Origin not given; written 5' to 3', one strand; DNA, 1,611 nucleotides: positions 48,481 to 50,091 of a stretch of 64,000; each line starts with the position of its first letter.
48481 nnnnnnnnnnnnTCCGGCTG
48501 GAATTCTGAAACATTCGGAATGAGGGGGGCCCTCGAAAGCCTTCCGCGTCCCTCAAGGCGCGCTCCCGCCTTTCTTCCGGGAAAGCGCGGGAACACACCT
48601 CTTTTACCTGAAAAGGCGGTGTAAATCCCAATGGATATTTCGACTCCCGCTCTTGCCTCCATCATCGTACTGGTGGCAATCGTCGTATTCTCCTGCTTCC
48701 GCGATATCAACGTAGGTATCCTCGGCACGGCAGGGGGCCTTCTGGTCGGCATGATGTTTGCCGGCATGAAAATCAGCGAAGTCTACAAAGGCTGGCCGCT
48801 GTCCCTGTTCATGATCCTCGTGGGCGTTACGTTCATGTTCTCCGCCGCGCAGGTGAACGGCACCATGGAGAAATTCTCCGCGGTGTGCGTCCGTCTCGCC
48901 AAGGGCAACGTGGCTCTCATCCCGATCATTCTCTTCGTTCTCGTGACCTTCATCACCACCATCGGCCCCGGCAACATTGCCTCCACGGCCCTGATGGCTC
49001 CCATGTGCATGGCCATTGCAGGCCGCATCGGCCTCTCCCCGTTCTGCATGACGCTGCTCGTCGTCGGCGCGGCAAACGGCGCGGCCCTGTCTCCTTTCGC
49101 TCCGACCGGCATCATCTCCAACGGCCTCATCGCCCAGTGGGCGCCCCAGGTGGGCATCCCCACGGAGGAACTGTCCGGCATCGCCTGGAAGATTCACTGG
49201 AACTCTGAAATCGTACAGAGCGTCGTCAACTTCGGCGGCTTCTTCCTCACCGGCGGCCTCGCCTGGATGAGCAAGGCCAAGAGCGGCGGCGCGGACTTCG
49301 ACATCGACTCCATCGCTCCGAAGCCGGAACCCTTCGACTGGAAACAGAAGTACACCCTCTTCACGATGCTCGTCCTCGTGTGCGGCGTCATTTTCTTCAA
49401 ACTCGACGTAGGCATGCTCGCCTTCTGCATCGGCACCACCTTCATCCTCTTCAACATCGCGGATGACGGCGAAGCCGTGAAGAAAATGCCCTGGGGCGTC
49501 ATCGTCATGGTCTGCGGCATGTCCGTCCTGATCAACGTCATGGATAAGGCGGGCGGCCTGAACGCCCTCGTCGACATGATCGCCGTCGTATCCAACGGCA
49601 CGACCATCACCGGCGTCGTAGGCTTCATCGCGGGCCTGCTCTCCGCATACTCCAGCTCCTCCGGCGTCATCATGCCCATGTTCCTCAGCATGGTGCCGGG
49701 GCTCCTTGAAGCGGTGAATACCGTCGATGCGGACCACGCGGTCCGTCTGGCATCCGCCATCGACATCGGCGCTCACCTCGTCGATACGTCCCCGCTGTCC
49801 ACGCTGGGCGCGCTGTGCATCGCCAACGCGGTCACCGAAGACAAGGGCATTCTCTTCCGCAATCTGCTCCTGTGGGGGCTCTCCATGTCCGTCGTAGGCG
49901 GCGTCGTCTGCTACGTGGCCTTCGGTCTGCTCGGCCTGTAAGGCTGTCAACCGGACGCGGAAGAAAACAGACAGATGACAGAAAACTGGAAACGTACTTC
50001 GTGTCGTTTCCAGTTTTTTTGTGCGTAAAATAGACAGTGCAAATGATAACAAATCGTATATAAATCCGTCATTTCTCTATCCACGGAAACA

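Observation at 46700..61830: Array of OadB-like beta subunit + 39-aa OadG-anchor mini-peptide + Dcu-family transporter cassettes with no alpha or biotin-carrier subunit nearby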

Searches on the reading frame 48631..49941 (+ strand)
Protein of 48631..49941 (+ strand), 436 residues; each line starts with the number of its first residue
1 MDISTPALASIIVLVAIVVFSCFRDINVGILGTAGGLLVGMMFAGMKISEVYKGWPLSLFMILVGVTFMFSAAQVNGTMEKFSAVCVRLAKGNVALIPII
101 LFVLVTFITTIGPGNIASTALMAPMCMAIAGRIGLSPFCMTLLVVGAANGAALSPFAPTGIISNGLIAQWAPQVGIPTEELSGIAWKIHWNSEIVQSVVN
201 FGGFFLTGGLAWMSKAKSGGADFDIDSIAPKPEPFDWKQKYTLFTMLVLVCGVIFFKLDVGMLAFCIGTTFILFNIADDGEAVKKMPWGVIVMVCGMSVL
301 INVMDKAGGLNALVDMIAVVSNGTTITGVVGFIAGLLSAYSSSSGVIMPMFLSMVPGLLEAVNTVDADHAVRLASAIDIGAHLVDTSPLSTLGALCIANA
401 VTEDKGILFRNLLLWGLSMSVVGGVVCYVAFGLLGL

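Call 3: search_protein_families(library=pfam, proteins=[window:48631-49941:+], max_evalue=0.01)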
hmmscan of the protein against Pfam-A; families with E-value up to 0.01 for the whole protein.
window:48631-49941:+ (436 aa): 2 families
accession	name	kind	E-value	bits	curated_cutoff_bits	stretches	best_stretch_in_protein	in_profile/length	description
PF07158.17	MatC_N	-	3.3e-30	105.5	23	1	6-150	3-147/149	Dicarboxylate carrier protein MatC N-terminus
PF03600.22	CitMHS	-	1.4e-17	64.2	31.9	1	36-361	18-320/336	Citrate transporter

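Call 4: search_protein_families(library=ncbifam, proteins=[window:48631-49941:+], max_evalue=0.01)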
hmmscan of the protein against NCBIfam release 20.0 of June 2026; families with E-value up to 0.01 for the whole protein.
window:48631-49941:+ (436 aa): 0 families

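Call 15: find_homologous_proteins(query=window:48631-49941:+, max_evalue=1e-10)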
Query window:48631-49941:+ (436 aa): 2812 proteins with E <= 1e-10 among 8000 candidates; the best 120 are listed.
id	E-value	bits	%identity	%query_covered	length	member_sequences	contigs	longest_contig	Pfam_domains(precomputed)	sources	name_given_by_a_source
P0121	3.6e-276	934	100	100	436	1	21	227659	PF03600.23,PF07158.18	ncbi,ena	-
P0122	1.0e-275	932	100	100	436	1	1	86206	PF03600.23,PF07158.18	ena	-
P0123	1.2e-275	932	100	100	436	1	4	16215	PF03600.23,PF07158.18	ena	-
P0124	2.2e-275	931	100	100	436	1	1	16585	PF03600.23,PF07158.18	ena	-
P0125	7.7e-275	929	100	100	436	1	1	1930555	PF03600.23,PF07158.18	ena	-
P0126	4.0e-261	884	94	100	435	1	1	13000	PF03600.23,PF07158.18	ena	-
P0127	1.1e-260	883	94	100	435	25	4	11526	PF03600.23,PF07158.18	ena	-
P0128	3.9e-260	881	93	100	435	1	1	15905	PF03600.23,PF07158.18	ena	-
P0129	8.5e-255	863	91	100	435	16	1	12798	PF03600.23,PF07158.18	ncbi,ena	-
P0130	2.0e-254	862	91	100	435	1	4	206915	PF03600.23,PF07158.18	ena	-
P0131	1.0e-253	860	92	100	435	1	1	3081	PF03600.23,PF07158.18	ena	-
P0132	3.2e-253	858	91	100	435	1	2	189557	PF03600.23,PF07158.18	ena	-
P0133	3.5e-253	858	91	100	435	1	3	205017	PF03600.23,PF07158.18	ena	-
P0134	7.6e-253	857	91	100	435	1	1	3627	PF03600.23,PF07158.18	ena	-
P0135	5.6e-251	851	91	100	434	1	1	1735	PF03600.23,PF07158.18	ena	-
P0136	1.2e-249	846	90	100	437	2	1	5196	PF03600.23,PF07158.18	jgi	-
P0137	1.6e-248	843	89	100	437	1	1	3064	PF03600.23,PF07158.18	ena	-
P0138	2.6e-246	835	88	100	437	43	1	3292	PF03600.23,PF07158.18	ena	-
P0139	1.0e-245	833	88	100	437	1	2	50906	PF03600.23,PF07158.18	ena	-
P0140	2.0e-245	832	88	100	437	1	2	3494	PF03600.23,PF07158.18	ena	-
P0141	2.3e-245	832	88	100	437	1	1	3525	PF03600.23,PF07158.18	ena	-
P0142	8.7e-245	830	89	100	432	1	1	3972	PF03600.23,PF07158.18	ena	-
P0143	1.1e-244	830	88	100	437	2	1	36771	PF03600.23,PF07158.18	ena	-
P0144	2.2e-244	829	88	100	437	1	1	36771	PF03600.23,PF07158.18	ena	-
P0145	2.4e-244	829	88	100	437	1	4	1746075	PF03600.23,PF07158.18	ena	-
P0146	2.4e-244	829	88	100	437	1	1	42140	PF03600.23,PF07158.18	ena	-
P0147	3.3e-244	828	88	100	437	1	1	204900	PF03600.23,PF07158.18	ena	-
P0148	3.7e-244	828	87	100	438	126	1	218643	PF03600.23,PF07158.18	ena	-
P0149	4.4e-244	828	87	100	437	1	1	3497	PF03600.23,PF07158.18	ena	-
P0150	5.0e-244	828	88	100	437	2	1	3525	PF03600.23,PF07158.18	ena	-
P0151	6.6e-244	827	87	100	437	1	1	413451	PF03600.23,PF07158.18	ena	-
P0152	1.2e-243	827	88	100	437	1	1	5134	PF03600.23,PF07158.18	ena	-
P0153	1.2e-243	827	87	100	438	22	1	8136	PF03600.23,PF07158.18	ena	-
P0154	1.7e-243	826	88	100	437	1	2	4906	PF03600.23,PF07158.18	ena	-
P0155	3.4e-243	825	88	100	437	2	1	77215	PF03600.23,PF07158.18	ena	-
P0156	5.4e-243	824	87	100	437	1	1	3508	PF03600.23,PF07158.18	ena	-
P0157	5.9e-243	824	87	100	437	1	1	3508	PF03600.23,PF07158.18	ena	-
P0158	1.1e-242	823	87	100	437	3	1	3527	PF03600.23,PF07158.18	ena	-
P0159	4.6e-240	815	87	100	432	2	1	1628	PF03600.23,PF07158.18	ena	-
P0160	4.0e-235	799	85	100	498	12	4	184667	PF03600.23,PF07158.18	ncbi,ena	-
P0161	3.0e-232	789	84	100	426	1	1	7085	PF03600.23,PF07158.18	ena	-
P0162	3.2e-227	772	81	100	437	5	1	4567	PF03600.23,PF07158.18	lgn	-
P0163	6.7e-225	765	81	100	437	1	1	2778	PF03600.23,PF07158.18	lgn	-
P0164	2.1e-221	753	79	100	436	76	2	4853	PF03600.23,PF07158.18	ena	-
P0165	2.7e-220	750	78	100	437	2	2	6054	PF03600.23,PF07158.18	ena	-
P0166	4.6e-219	746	79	100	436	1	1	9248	PF03600.23,PF07158.18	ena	-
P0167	1.0e-217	741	78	100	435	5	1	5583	PF03600.23,PF07158.18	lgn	-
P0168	2.7e-216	736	78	100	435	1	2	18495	PF03600.23,PF07158.18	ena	-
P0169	2.9e-211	720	92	82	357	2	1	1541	PF03600.23,PF07158.18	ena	-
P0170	6.1e-211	719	77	100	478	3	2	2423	PF03600.23,PF07158.18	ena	-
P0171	2.9e-209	713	76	100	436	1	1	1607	PF03600.23,PF07158.18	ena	-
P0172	1.9e-206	704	75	100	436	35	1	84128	PF03600.23,PF07158.18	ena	-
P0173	1.9e-205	701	74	100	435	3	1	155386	PF03600.23,PF07158.18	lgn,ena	-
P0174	2.5e-205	700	74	100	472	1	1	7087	PF03600.23,PF07158.18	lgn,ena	-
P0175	1.4e-203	695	74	100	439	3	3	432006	PF03600.23,PF07158.18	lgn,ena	-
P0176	2.3e-202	691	75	100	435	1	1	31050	PF03600.23,PF07158.18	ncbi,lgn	-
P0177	3.8e-202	690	75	100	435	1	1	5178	PF03600.23,PF07158.18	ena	-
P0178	1.0e-201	688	73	100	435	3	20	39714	PF03600.23,PF07158.18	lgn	-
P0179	3.9e-201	687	73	100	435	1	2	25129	PF03600.23,PF07158.18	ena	-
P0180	3.0e-200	684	73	100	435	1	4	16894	PF03600.23,PF07158.18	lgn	-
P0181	5.1e-197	673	72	100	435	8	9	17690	PF03600.23,PF07158.18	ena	-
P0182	1.3e-194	665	72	100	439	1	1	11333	PF03600.23,PF07158.18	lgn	-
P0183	2.8e-193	661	72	98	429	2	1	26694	PF03600.23,PF07158.18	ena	-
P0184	8.2e-189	646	70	100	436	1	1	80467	PF03600.23,PF07158.18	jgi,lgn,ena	-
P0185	2.3e-186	638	73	100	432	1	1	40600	PF03600.23,PF07158.18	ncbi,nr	ncbi:MAG: SLC13 family permease [Negativicutes bacterium]|nr:SLC13 family permease [Negativicutes ba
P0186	4.0e-186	637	71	100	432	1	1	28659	PF03600.23,PF07158.18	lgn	-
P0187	1.3e-185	635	70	100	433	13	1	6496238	PF03600.23,PF07158.18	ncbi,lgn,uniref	ncbi:SLC13 family permease [Sporomusa aerivorans]|uniref:SLC13 family permease n=1 Tax=Sporomusa aer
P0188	1.7e-185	635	69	97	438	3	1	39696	PF03600.23,PF07158.18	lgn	-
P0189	1.1e-184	632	70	100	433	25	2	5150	PF03600.23,PF07158.18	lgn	-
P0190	1.2e-184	632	70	100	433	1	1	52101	PF03600.23,PF07158.18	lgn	-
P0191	1.9e-184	632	69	100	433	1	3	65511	PF03600.23,PF07158.18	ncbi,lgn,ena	-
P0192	6.9e-184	630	69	100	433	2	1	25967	PF03600.23,PF07158.18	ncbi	-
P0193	7.2e-184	630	71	100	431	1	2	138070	PF03600.23,PF07158.18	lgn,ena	-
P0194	8.6e-184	629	69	100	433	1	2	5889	PF03600.23,PF07158.18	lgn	-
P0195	9.9e-184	629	71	100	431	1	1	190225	PF03600.23,PF07158.18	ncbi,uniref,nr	ncbi:Dicarboxylate carrier MatC domain protein [Thermosinus carboxydivorans Nor1]|uniref:Dicarboxyla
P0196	1.3e-183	629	69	100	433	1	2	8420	PF03600.23,PF07158.18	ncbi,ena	-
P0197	3.4e-183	627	69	100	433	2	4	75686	PF03600.23,PF07158.18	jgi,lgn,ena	jgi:di/tricarboxylate transporter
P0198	9.1e-183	626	70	100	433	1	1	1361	PF03600.23,PF07158.18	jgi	jgi:di/tricarboxylate transporter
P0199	3.4e-182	624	70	100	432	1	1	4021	PF03600.23,PF07158.18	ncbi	-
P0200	3.5e-182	624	70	100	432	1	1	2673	PF03600.23,PF07158.18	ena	-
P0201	4.1e-182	624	69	100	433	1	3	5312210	PF03600.23,PF07158.18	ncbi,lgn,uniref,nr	ncbi:SLC13 family permease [Sporomusa malonica]|uniref:Transporter, UIT1 family n=1 Tax=Sporomusa ma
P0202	1.0e-181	623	69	100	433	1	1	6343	PF03600.23,PF07158.18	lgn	-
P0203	2.7e-181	621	70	100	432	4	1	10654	PF03600.23,PF07158.18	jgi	jgi:di/tricarboxylate transporter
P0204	1.9e-180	618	70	100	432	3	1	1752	PF03600.23,PF07158.18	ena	-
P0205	2.1e-180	618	69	100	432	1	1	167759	PF03600.23,PF07158.18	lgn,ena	-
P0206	1.9e-178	612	68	100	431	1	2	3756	PF03600.23,PF07158.18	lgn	-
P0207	7.0e-178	610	68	100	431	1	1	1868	PF03600.23,PF07158.18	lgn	-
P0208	1.9e-177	609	69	100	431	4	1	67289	PF03600.23,PF07158.18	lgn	-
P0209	3.5e-176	604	68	100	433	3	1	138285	PF03600.23,PF07158.18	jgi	-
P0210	3.3e-175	601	68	100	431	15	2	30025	PF03600.23,PF07158.18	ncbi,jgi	jgi:di/tricarboxylate transporter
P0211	5.2e-175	600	68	100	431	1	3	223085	PF03600.23,PF07158.18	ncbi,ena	-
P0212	9.5e-163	560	63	100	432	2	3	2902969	PF03600.23,PF07158.18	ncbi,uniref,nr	ncbi:SLC13 family permease [Brooklawnia cerclae]|uniref:Di/tricarboxylate transporter n=1 Tax=Brookl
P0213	4.6e-148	512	58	94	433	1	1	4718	PF03600.23,PF07158.18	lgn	-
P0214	9.4e-147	507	56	99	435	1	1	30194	PF03600.23,PF03553.22,PF07158.18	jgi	jgi:di/tricarboxylate transporter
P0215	1.2e-146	507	59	100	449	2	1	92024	PF03600.23,PF07158.18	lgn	-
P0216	4.3e-146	505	59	100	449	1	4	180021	PF03600.23,PF07158.18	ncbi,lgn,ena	-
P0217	1.1e-145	504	59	100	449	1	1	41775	PF03600.23,PF07158.18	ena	-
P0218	1.7e-145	503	58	100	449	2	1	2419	PF03600.23,PF07158.18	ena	-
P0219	1.7e-145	503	59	100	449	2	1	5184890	PF03600.23,PF07158.18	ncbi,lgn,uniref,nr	ncbi:SLC13 family permease [Sporomusa termitida]|uniref:Dicarboxylate carrier MatC N-terminal domain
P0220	1.9e-145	503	58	100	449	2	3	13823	PF03600.23,PF07158.18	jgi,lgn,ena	-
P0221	3.4e-145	502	57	100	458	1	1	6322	PF03600.23,PF07158.18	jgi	jgi:di/tricarboxylate transporter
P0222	3.8e-145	502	59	100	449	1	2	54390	PF03600.23,PF07158.18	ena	-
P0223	4.4e-145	502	59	100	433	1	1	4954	PF03600.23,PF07158.18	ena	-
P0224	7.4e-145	501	58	100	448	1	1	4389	PF03600.23,PF07158.18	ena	-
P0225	9.0e-145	501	58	100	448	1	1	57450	PF03600.23,PF07158.18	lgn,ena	-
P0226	9.1e-145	501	58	100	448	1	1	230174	PF03600.23,PF07158.18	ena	-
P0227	9.3e-145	501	58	100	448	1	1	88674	PF03600.23,PF07158.18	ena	-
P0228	1.0e-144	501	57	100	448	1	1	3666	PF03600.23,PF07158.18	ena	-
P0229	1.0e-144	501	57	100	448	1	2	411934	PF03600.23,PF07158.18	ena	-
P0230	1.2e-144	500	59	100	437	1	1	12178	PF03600.23,PF07158.18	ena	-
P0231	1.3e-144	500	57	100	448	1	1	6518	PF03600.23,PF07158.18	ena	-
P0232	1.4e-144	500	57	100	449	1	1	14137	PF03600.23,PF07158.18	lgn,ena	-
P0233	1.4e-144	500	58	100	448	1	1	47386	PF03600.23,PF07158.18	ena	-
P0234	1.6e-144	500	58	100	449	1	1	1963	PF03600.23,PF07158.18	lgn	-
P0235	1.8e-144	500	57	100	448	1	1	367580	PF03600.23,PF07158.18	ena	-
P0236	1.8e-144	500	57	100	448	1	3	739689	PF03600.23,PF07158.18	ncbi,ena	-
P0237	2.1e-144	500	58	100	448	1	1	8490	PF03600.23,PF07158.18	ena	-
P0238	2.1e-144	500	58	100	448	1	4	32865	PF03600.23,PF07158.18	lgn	-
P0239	2.3e-144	499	57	100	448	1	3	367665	PF03600.23,PF07158.18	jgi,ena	-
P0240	2.3e-144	499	57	100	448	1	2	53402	PF03600.23,PF07158.18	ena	-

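Call 16: find_encoding_contigs(protein=P0201, flank=10000, max_places=2)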
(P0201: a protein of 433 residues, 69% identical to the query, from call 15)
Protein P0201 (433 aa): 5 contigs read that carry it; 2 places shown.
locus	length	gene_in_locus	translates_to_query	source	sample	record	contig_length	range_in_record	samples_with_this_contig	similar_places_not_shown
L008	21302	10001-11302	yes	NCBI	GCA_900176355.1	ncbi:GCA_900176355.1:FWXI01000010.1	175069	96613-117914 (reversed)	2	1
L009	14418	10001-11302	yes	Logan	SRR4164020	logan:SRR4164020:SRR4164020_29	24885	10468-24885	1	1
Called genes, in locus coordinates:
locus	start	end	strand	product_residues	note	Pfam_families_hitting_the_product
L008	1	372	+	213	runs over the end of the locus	PF06971:Put_DNA-bind_N, PF02629:CoA_binding, PF01408:GFO_IDH_MocA (weak)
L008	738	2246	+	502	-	PF02550:AcetylCoA_hydro, PF13336:AcetylCoA_hyd_C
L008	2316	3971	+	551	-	PF01642:MM_CoA_mutase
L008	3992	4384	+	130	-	PF02310:B12-binding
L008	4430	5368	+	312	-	PF03308:MeaB, PF20720:nSTAND3 (faint), PF00009:GTP_EFTU (faint), PF00448:SRP54 (faint), PF02492:cobW (faint)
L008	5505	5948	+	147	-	PF00903:Glyoxalase, PF13468:Glyoxalase_3, PF13669:Glyoxalase_4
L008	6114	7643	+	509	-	PF01039:Carboxyl_trans, PF03255:ACCA, PF06833:MdcE (weak)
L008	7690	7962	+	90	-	PF04277:OAD_gamma (weak)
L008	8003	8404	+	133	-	-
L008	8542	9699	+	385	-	PF03977:OAD_beta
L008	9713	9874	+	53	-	-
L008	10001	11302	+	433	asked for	PF03600:CitMHS, PF07158:MatC_N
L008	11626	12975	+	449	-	PF03600:CitMHS, PF07158:MatC_N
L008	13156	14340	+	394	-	PF02515:CoA_transf_3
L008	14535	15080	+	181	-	-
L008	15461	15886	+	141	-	PF04246:RseC_MucC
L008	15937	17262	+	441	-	PF13375:RnfC_N, PF01512:Complex1_51K, PF10531:SLBB, PF12838:Fer4_7, PF13183:Fer4_8 (weak), PF13187:Fer4_9, PF13237:Fer4_10, PF14697:Fer4_21 (weak), +7 more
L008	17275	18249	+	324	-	PF03116:NQR2_RnfD_RnfE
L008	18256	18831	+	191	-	PF04205:FMN_bind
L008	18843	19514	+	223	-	PF02508:Rnf-Nqr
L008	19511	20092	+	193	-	PF02508:Rnf-Nqr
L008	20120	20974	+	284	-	PF04060:FeS, PF13237:Fer4_10 (faint), PF12838:Fer4_7, PF13187:Fer4_9 (weak), PF14697:Fer4_21, PF00037:Fer4 (weak), PF12797:Fer4_2 (weak), PF12837:Fer4_6 (weak)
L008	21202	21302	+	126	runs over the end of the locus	PF07009:NusG_II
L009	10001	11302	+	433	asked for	PF03600:CitMHS, PF07158:MatC_N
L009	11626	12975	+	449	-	PF03600:CitMHS, PF07158:MatC_N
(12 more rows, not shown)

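Call 17: find_encoding_contigs(protein=P0212, flank=10000, max_places=2)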
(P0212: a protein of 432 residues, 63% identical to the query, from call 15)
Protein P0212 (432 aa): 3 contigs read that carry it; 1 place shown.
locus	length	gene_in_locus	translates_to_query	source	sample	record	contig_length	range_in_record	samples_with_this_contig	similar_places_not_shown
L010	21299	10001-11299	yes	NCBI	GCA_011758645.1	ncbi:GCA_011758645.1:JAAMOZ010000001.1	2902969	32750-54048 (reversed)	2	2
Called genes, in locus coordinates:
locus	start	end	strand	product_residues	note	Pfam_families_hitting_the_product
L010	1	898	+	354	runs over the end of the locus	PF00356:LacI, PF00532:Peripla_BP_1, PF13407:Peripla_BP_4 (weak), PF13377:Peripla_BP_3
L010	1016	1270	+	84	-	PF02604:PhdYeFM_antitox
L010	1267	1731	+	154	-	PF01850:PIN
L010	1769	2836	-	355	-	-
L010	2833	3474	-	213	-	-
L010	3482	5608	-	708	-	PF01869:BcrAD_BadFG (faint), PF05378:Hydant_A_N, PF01968:Hydantoinase_A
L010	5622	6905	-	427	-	-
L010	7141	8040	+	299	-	PF00892:EamA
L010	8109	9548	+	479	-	PF12229:PG_binding_4, PF03734:YkuD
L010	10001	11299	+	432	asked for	PF03600:CitMHS, PF07158:MatC_N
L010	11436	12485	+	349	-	PF14094:DUF4272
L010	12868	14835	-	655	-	PF03023:MurJ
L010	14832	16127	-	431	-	PF00696:AA_kinase, PF01842:ACT, PF22468:ACT_9, PF13840:ACT_7, PF01842:ACT (weak), PF22468:ACT_9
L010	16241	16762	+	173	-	PF08044:DUF1707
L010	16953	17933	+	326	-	PF13407:Peripla_BP_4 (weak), PF04392:ABC_sub_bind, PF13407:Peripla_BP_4 (weak)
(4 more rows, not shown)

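Call 18: find_encoding_contigs(protein=P0195, flank=10000, max_places=2)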
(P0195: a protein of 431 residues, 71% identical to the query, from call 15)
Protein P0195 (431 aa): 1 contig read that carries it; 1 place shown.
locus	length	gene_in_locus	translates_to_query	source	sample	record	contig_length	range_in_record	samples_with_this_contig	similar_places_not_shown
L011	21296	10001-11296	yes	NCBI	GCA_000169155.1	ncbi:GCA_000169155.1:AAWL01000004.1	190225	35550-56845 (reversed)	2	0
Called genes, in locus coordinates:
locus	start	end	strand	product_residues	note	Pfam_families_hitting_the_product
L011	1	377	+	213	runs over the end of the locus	PF06971:Put_DNA-bind_N, PF01408:GFO_IDH_MocA (weak), PF02629:CoA_binding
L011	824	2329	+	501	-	PF02550:AcetylCoA_hydro, PF13336:AcetylCoA_hyd_C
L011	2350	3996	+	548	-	PF01642:MM_CoA_mutase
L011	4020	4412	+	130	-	PF02310:B12-binding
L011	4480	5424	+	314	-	PF03308:MeaB, PF20720:nSTAND3 (faint), PF00448:SRP54 (faint), PF01656:CbiA (faint)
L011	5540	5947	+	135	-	PF00903:Glyoxalase, PF13468:Glyoxalase_3, PF13669:Glyoxalase_4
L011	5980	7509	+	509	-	PF01039:Carboxyl_trans, PF03255:ACCA, PF06833:MdcE (weak)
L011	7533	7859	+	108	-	-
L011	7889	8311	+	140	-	-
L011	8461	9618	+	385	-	PF03977:OAD_beta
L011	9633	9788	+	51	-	-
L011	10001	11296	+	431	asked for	PF03600:CitMHS, PF07158:MatC_N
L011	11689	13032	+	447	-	PF03600:CitMHS, PF07158:MatC_N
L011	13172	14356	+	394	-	PF02515:CoA_transf_3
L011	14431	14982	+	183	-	-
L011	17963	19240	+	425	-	PF02040:ArsB, PF03600:CitMHS, PF16980:CitMHS_2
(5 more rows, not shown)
